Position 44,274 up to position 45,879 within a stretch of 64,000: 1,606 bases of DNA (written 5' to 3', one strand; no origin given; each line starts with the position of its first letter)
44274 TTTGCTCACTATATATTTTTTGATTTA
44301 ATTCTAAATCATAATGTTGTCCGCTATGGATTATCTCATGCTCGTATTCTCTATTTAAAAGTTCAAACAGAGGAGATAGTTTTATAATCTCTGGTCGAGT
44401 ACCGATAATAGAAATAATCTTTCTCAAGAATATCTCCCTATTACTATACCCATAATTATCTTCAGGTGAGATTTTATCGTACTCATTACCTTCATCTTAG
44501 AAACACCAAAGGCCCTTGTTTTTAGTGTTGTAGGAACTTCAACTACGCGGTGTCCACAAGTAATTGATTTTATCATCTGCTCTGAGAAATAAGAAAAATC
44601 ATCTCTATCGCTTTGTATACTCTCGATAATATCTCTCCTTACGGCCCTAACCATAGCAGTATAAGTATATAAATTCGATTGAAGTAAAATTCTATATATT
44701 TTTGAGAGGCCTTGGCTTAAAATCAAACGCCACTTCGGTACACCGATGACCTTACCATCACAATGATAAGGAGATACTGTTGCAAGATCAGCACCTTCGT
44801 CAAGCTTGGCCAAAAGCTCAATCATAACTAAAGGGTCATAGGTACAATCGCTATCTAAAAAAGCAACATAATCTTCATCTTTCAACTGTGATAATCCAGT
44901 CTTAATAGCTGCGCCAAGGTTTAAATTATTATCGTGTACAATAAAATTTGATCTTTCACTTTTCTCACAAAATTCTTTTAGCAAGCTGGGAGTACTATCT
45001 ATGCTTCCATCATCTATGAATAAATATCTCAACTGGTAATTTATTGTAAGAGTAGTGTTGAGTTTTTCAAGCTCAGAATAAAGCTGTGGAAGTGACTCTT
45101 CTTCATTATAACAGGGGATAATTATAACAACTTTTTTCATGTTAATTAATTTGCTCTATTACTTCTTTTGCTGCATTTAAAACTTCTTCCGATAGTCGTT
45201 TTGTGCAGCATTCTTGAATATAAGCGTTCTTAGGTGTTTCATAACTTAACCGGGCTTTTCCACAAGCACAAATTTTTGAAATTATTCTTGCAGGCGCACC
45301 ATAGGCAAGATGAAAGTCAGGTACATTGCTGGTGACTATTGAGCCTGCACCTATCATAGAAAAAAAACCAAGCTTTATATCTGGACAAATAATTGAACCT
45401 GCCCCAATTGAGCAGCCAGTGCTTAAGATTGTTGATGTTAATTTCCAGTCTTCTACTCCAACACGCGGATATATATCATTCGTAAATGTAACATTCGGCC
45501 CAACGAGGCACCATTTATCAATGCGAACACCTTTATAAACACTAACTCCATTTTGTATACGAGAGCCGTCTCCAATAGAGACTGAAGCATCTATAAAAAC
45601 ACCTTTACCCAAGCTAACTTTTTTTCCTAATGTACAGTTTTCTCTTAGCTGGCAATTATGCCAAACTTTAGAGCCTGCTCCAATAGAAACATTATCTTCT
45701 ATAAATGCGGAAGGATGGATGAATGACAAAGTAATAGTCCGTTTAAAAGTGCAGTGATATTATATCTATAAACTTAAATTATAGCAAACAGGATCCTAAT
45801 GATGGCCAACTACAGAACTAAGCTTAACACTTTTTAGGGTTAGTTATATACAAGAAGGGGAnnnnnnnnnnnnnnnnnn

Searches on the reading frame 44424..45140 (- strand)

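Call 12: search_protein_families(library=pfam, proteins=[window:44424-45140:-], max_evalue=0.01)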
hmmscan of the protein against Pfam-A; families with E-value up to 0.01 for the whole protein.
window:44424-45140:- (238 aa): 2 families
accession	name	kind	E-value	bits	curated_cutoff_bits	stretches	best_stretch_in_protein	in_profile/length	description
PF00535.33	Glycos_transf_2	-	1.1e-26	94.2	23.3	1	6-174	2-166/168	Glycosyl transferase family 2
PF10111.15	Glyco_tranf_2_2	-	2.8e-06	27.5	27.3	1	6-112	2-104/276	Glycosyltransferase like family 2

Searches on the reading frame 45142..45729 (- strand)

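Call 12: search_protein_families(library=pfam, proteins=[window:45142-45729:-], max_evalue=0.01)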
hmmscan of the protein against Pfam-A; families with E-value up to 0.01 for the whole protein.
window:45142-45729:- (195 aa): 5 families
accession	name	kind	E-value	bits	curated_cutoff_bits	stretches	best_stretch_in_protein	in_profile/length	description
PF00132.30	Hexapep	-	3.7e-19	68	27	2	50-83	2-35/36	Bacterial transferase hexapeptide (six repeats)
PF25084.1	LbH_EIF2B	-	7.8e-11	42.4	54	2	6-85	14-102/105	EIF2B subunit epsilon LbH domain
PF14602.12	Hexapep_2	-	1.9e-08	34.3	27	1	31-65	7-33/34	Hexapeptide repeat of succinyl-transferase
PF25087.1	GMPPB_C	-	5.8e-05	23.2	39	0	26-53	11-38/110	GMPPB C-terminal domain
PF25247.1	LbH_GLGC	-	0.0048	17.3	27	0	91-134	7-48/135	GLGC left-handed parallel beta-helix domain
